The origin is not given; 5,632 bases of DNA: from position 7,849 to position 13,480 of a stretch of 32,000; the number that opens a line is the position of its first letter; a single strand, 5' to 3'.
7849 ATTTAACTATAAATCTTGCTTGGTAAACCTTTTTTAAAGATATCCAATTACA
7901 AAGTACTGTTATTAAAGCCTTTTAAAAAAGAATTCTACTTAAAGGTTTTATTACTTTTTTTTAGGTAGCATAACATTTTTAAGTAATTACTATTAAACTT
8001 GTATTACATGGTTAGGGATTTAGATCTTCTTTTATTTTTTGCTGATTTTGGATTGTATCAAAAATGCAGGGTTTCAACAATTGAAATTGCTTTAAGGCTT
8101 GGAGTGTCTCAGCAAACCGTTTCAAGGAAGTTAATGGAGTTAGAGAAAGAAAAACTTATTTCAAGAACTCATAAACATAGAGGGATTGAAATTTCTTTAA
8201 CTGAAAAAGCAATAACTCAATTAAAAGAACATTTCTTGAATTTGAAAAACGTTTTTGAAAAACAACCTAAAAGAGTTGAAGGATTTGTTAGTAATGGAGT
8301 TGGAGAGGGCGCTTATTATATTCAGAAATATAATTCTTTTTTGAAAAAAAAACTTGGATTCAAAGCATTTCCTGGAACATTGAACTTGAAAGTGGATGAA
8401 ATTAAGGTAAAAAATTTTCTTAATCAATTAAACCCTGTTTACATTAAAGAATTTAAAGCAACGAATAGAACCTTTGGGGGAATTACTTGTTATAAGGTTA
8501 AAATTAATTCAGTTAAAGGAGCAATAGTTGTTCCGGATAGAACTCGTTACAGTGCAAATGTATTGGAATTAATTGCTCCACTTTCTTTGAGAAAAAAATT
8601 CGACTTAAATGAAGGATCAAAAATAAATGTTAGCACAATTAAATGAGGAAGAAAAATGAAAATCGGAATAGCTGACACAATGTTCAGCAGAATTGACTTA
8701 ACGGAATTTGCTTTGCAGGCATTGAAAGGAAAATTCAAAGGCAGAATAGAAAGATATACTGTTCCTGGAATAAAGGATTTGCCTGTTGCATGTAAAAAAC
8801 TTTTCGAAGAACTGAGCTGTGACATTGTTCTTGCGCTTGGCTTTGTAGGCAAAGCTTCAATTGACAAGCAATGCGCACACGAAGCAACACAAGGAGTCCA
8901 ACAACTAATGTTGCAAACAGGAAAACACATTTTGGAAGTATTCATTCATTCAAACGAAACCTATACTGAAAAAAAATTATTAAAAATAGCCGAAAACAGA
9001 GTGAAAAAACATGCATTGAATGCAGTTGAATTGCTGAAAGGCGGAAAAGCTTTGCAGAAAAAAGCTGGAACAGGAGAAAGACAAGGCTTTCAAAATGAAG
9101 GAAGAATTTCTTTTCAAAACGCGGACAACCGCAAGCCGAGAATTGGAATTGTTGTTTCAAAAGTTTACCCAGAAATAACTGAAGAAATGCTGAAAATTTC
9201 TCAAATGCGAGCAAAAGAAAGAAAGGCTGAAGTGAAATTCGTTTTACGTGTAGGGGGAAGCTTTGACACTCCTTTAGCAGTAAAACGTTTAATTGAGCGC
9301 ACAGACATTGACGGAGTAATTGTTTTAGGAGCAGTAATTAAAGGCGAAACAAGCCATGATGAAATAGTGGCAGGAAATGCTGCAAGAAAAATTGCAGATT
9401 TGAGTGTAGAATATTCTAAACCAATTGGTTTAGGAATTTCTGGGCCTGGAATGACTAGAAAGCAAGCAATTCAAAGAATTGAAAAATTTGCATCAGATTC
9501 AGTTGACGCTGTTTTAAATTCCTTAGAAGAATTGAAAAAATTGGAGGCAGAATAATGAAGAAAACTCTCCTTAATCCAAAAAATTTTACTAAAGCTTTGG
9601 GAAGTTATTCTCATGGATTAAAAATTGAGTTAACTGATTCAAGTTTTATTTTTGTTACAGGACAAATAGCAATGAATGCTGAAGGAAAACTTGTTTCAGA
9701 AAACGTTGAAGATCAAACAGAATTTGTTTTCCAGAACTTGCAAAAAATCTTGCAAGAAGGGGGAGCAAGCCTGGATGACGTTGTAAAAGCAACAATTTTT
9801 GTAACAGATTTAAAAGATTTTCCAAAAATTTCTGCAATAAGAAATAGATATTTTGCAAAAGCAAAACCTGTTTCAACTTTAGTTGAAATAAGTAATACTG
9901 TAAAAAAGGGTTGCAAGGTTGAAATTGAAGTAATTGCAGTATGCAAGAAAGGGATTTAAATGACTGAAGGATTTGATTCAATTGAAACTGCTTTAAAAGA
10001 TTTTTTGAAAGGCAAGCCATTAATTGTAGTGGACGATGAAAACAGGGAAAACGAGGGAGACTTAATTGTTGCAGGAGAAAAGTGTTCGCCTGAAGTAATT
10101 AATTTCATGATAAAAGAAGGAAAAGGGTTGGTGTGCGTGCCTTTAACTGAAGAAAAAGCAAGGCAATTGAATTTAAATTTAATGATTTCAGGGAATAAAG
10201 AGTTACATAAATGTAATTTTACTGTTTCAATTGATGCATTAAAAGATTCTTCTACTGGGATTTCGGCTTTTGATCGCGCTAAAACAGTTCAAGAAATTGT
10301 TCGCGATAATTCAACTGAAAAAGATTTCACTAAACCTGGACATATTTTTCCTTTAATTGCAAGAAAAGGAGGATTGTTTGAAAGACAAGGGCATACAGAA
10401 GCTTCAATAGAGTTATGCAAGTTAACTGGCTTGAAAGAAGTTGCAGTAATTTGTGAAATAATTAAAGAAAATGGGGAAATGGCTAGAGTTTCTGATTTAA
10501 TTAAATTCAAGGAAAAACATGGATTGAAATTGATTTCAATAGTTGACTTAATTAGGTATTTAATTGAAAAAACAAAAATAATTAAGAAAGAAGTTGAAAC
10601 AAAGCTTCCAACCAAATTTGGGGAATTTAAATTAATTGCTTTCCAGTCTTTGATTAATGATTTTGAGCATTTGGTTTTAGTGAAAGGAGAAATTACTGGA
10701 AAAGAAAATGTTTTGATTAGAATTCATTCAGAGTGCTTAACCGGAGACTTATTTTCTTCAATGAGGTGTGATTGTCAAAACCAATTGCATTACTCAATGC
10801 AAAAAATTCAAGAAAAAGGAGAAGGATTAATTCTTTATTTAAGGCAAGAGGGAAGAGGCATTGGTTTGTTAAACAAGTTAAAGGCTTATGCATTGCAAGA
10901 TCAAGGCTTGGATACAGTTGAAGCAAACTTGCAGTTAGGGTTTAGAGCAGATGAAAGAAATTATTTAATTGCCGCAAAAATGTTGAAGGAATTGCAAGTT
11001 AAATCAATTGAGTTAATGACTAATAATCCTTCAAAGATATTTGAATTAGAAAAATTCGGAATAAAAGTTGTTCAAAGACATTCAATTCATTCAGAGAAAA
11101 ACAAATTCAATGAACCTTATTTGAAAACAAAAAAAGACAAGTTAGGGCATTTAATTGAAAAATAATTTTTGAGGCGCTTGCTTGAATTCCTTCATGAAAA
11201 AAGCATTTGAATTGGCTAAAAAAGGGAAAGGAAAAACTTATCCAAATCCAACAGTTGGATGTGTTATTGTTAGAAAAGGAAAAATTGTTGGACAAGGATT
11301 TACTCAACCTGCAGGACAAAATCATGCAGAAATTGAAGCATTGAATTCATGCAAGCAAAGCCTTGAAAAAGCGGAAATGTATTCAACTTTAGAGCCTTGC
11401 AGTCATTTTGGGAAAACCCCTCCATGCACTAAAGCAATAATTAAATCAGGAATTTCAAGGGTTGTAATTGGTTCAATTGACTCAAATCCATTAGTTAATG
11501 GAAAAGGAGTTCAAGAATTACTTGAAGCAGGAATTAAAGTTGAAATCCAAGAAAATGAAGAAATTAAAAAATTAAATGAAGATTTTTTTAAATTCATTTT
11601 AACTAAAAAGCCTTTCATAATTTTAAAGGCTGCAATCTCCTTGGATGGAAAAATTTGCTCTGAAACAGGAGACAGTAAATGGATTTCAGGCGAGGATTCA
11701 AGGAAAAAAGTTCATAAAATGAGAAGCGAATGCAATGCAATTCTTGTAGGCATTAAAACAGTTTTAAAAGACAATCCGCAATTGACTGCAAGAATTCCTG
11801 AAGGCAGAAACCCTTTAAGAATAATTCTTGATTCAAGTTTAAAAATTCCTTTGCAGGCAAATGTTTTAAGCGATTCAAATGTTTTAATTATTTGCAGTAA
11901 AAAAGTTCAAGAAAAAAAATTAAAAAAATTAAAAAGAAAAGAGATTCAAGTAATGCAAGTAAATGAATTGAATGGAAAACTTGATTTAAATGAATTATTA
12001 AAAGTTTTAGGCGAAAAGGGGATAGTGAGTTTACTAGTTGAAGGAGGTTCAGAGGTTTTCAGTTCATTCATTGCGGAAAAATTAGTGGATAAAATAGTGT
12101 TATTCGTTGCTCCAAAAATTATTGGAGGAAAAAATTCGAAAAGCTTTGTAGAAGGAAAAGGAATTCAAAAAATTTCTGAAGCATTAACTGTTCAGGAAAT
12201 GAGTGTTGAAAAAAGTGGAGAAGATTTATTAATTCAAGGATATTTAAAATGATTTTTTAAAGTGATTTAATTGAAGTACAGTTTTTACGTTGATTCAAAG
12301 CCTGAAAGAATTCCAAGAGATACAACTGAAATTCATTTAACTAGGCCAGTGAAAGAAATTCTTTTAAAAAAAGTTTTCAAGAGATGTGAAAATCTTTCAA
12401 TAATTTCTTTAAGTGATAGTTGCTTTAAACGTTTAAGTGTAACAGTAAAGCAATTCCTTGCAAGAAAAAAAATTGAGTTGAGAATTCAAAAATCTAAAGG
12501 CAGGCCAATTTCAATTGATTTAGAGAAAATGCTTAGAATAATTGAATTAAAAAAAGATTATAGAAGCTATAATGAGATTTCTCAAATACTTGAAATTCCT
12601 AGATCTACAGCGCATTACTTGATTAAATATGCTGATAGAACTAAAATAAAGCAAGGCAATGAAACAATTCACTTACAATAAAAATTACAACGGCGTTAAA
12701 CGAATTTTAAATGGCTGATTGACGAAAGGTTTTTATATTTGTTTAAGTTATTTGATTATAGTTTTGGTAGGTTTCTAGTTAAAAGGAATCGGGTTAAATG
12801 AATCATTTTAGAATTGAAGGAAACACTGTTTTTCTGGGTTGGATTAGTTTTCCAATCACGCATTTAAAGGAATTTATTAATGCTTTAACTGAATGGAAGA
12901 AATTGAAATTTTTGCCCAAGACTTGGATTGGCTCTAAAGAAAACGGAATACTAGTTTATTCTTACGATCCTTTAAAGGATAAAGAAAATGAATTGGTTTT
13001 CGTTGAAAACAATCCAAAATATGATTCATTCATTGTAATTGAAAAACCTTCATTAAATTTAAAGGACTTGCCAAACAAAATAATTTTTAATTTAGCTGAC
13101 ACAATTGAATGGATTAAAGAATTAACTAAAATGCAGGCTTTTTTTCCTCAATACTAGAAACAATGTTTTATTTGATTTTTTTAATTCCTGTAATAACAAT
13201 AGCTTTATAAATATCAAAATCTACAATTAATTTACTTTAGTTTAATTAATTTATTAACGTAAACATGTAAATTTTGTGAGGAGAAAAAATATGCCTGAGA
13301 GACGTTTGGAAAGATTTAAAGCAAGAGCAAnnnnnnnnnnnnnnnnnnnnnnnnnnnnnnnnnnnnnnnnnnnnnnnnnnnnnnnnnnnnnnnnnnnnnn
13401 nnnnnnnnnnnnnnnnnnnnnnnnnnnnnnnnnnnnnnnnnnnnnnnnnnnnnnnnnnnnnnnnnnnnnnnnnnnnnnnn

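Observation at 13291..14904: Compositionally aberrant 537-aa Arg/Gly/Ala-rich protein with an internal lipobox and strong expression signals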

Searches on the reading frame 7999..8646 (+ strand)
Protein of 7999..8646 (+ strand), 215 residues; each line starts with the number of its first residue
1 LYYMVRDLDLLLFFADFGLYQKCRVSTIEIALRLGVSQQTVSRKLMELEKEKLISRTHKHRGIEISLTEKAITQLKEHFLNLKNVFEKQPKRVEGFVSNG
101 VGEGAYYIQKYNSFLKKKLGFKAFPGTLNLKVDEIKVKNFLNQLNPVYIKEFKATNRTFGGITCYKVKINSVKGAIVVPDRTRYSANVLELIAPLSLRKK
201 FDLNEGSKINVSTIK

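Call 13: search_protein_families(library=pfam, proteins=[window:7999-8646:+], max_evalue=0.01)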
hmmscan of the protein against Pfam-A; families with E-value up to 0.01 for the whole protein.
window:7999-8646:+ (215 aa): 12 families
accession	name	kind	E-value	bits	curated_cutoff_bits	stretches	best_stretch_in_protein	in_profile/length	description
PF01982.22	CTP-dep_RFKase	-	9e-36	122.9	25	1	97-212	1-120/121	Domain of unknown function DUF120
PF13545.12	HTH_Crp_2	-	1.3e-07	31.9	27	1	23-65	21-61/70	Crp-like helix-turn-helix domain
PF01047.28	MarR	-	4.9e-06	26.8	24.6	1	19-60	12-53/59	MarR family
PF08220.18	HTH_DeoR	-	1.3e-05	25.2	21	1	21-58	11-48/57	DeoR-like helix-turn-helix domain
PF13412.12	HTH_24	-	2.8e-05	24.1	21.9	1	19-54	12-47/48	Winged helix-turn-helix DNA-binding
PF12802.13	MarR_2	-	3.3e-05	24.4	27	1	8-57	8-53/61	MarR family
PF04703.18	FaeA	-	0.00023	21.8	20.7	1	22-63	13-54/62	FaeA-like protein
PF25213.1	HVO_A0261_N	-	0.0017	18.6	35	1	28-58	28-58/86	HVO_A0261 N-terminal domain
PF00126.33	HTH_1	-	0.0026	18.1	26.6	1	31-70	20-58/60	Bacterial regulatory helix-turn-helix protein, lysR family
PF08279.18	HTH_11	-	0.0031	17.8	25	1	25-51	16-42/55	HTH domain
PF00356.27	LacI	-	0.007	16.6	27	0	29-48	4-23/46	Bacterial regulatory proteins, lacI family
PF01325.25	Fe_dep_repress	-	0.0082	16.8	26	0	25-58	23-56/60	Iron dependent repressor, N-terminal DNA binding domain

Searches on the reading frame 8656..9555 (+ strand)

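Call 13: search_protein_families(library=pfam, proteins=[window:8656-9555:+], max_evalue=0.01)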
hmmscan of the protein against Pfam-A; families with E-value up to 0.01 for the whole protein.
window:8656-9555:+ (299 aa): 1 family
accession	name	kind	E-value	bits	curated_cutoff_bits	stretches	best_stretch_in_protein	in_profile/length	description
PF00885.24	DMRL_synthase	-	1.5e-47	161.5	26.7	2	162-289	3-134/139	6,7-dimethyl-8-ribityllumazine synthase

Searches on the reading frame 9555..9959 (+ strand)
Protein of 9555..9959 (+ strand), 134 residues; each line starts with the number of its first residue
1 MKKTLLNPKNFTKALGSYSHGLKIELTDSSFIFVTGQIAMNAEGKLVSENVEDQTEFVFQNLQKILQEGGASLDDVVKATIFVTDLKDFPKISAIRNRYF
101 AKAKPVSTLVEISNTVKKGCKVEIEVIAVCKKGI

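Call 13: search_protein_families(library=pfam, proteins=[window:9555-9959:+], max_evalue=0.01)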
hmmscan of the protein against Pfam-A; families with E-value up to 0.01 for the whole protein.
window:9555-9959:+ (134 aa): 1 family
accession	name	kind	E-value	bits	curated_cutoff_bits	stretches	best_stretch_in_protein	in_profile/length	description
PF01042.26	Ribonuc_L-PSP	-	1.4e-31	109.4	27.3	1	13-130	6-121/121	Endoribonuclease L-PSP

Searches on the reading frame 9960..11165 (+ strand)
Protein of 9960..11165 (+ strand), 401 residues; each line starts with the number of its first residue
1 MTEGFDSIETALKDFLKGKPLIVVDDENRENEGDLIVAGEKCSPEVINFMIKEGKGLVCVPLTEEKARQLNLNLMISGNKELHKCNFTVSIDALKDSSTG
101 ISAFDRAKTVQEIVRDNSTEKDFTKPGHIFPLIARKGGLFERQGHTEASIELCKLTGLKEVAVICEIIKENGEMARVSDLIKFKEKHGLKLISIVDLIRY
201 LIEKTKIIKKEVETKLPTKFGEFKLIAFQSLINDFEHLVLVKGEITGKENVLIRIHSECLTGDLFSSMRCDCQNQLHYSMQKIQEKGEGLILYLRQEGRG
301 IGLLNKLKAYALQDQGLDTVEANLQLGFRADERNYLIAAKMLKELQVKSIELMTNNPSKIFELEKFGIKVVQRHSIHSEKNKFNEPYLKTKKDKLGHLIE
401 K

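Call 40: search_protein_families(library=ncbifam, proteins=[window:9960-11165:+], max_evalue=0.01)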
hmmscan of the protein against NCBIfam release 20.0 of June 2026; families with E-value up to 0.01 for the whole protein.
window:9960-11165:+ (401 aa): 12 families
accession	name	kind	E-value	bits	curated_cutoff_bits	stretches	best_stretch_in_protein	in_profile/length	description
NF006803.0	PRK09311.1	equivalog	6.2e-172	572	569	1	4-400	8-405/417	bifunctional 3,4-dihydroxy-2-butanone-4-phosphate synthase/GTP cyclohydrolase II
NF006806.0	PRK09319.1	equivalog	4.5e-160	533.9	764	1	4-400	10-410/561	bifunctional 3,4-dihydroxy-2-butanone-4-phosphate synthase/GTP cyclohydrolase II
NF006805.0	PRK09318.1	equivalog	8.8e-117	390.3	486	1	13-400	6-381/387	bifunctional 3,4-dihydroxy-2-butanone-4-phosphate synthase/GTP cyclohydrolase II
NF010626.1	PRK14019.1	equivalog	1.1e-104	350.3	513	1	6-372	3-359/364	bifunctional 3,4-dihydroxy-2-butanone-4-phosphate synthase/GTP cyclohydrolase II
NF006804.0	PRK09314.1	equivalog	7.2e-90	301.6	432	1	5-374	3-337/339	bifunctional 3,4-dihydroxy-2-butanone 4-phosphate synthase/GTP cyclohydrolase II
NF001591.0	PRK00393.1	subfamily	9.8e-82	273.2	148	1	208-400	4-195/199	GTP cyclohydrolase II RibA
NF009132.0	PRK12485.1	equivalog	2.7e-78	263.6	693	1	5-307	3-306/369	bifunctional 3,4-dihydroxy-2-butanone-4-phosphate synthase/GTP cyclohydrolase II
TIGR00505.1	ribA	equivalog_domain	4.6e-78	261.1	205.85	1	211-399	3-191/191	GTP cyclohydrolase II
TIGR00506.1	ribB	equivalog_domain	4.7e-72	241.8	177.45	1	5-200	2-203/204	3,4-dihydroxy-2-butanone-4-phosphate synthase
NF006456.0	PRK08815.1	equivalog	4.1e-58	197.5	464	1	221-400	187-366/376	GTP cyclohydrolase II RibA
NF004437.0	PRK05773.1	equivalog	7.2e-26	90.8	262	1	8-198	3-214/219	3,4-dihydroxy-2-butanone 4-phosphate synthase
NF005536.0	PRK07198.1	equivalog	2.9e-09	36.2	403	1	250-322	239-317/419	GTP cyclohydrolase II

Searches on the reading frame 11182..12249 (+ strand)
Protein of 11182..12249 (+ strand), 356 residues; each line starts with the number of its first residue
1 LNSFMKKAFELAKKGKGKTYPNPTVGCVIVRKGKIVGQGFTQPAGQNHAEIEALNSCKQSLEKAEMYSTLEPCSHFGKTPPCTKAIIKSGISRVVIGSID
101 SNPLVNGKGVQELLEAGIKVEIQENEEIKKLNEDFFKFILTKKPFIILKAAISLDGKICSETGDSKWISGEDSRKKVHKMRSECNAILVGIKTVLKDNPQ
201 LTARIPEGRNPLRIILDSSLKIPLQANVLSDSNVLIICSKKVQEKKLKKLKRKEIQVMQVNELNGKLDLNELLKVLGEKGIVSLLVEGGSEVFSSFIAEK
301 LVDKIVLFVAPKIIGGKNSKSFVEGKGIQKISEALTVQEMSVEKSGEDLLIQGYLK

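Call 38: find_related_loci(query=window:11182-12249:+, collection=genome_contigs, flank=10000)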
Query window:11182-12249:+ (356 aa) in genome_contigs; peptide patterns used: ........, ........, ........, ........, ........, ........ (x = any residue, [..] = any of these).
82 stretches matched a pattern; 2 encode a relative of the query (tblastn E <= 1e-3); 2 distinct loci.
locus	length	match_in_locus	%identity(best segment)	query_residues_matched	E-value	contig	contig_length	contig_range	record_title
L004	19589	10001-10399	37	1-134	4e-14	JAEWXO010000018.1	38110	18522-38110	MAG: Bacillota bacterium isolate OH_SFB_14 k127_1416585, whole genome shotgun sequence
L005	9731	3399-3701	36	1-98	2e-6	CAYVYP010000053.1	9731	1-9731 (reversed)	MAG TPA_asm: uncultured Lachnospiraceae bacterium isolate SRP192927_co5_101 genome assembly, contig: NODE_12175_length_9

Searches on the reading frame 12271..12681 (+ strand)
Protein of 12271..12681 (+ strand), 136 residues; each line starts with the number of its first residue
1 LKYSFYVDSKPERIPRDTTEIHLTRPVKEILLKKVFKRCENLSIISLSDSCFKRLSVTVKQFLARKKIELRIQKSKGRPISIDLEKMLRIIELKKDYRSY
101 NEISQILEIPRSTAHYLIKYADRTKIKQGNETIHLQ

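Call 13: search_protein_families(library=pfam, proteins=[window:12271-12681:+], max_evalue=0.01)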
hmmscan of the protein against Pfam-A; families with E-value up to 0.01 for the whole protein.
window:12271-12681:+ (136 aa): 2 families
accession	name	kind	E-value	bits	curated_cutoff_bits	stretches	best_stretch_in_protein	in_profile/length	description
PF08004.16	DUF1699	-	1.4e-06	28.4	33.4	1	14-120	15-127/130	Protein of unknown function (DUF1699)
PF25787.1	HTH_SB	-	3.5e-06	27.1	43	1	76-119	3-44/53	Sleeping Beauty transposase HTH domain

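Call 39: search_protein_families(library=phrogs, proteins=[window:12271-12681:+], max_evalue=0.1)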
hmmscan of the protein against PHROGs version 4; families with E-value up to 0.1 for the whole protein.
window:12271-12681:+ (136 aa): 3 families
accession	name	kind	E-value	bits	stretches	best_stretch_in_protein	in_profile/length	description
phrog_17599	-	unknown function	0.0015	19.5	1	46-129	8-97/127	-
phrog_11457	-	unknown function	0.025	15.5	1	91-123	18-50/60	-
phrog_1729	-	unknown function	0.046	14.8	1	61-126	62-118/142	-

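Call 60: search_protein_families(library=padloc, proteins=[window:12271-12681:+], max_evalue=0.1)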
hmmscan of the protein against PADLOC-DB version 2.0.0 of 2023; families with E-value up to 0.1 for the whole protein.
window:12271-12681:+ (136 aa): 1 family
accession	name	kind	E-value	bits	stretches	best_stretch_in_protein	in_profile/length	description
PDLC01858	CARF3--CARF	-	0.001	17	1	45-115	107-175/204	-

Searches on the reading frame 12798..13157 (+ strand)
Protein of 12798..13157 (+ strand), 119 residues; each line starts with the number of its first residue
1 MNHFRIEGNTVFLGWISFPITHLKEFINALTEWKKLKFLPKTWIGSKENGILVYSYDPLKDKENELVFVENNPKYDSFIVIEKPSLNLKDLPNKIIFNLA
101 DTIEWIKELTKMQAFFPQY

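Call 13: search_protein_families(library=pfam, proteins=[window:12798-13157:+], max_evalue=0.01)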
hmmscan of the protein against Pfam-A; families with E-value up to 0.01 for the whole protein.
window:12798-13157:+ (119 aa): 0 families

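Call 39: search_protein_families(library=phrogs, proteins=[window:12798-13157:+], max_evalue=0.1)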
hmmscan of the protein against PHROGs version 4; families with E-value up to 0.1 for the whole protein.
window:12798-13157:+ (119 aa): 0 families

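Call 40: search_protein_families(library=ncbifam, proteins=[window:12798-13157:+], max_evalue=0.01)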
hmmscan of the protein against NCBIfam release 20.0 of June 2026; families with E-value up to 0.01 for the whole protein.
window:12798-13157:+ (119 aa): 0 families

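Call 57: find_encoding_contigs(protein=window:12798-13157:+, flank=10000, max_places=6)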
Protein window:12798-13157:+ (119 aa): 1 contig read that carries it; 1 place shown.
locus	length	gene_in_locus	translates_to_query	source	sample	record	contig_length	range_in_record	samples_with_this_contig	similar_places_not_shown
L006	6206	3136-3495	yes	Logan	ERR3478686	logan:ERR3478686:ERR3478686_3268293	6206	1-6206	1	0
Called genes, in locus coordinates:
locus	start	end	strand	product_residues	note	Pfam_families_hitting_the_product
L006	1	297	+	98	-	?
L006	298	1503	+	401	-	PF00926:DHBP_synthase, PF00925:GTP_cyclohydro2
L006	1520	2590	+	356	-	PF00383:dCMP_cyt_deam_1, PF14437:MafB19-deam, PF01872:RibD_C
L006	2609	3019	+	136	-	PF28505:DUF1699_N, PF25787:HTH_SB (weak)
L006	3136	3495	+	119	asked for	-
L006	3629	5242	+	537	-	-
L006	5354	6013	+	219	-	-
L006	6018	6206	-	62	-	?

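Call 60: search_protein_families(library=padloc, proteins=[window:12798-13157:+], max_evalue=0.1)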
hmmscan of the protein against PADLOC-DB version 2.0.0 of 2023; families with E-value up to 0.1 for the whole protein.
window:12798-13157:+ (119 aa): 0 families

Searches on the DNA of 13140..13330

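Call 69: search_rna_families(source=window, start=13140, end=13330, threshold=evalue, max_evalue=1)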
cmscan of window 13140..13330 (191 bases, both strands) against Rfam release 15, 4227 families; matches with E-value up to 1: 0.
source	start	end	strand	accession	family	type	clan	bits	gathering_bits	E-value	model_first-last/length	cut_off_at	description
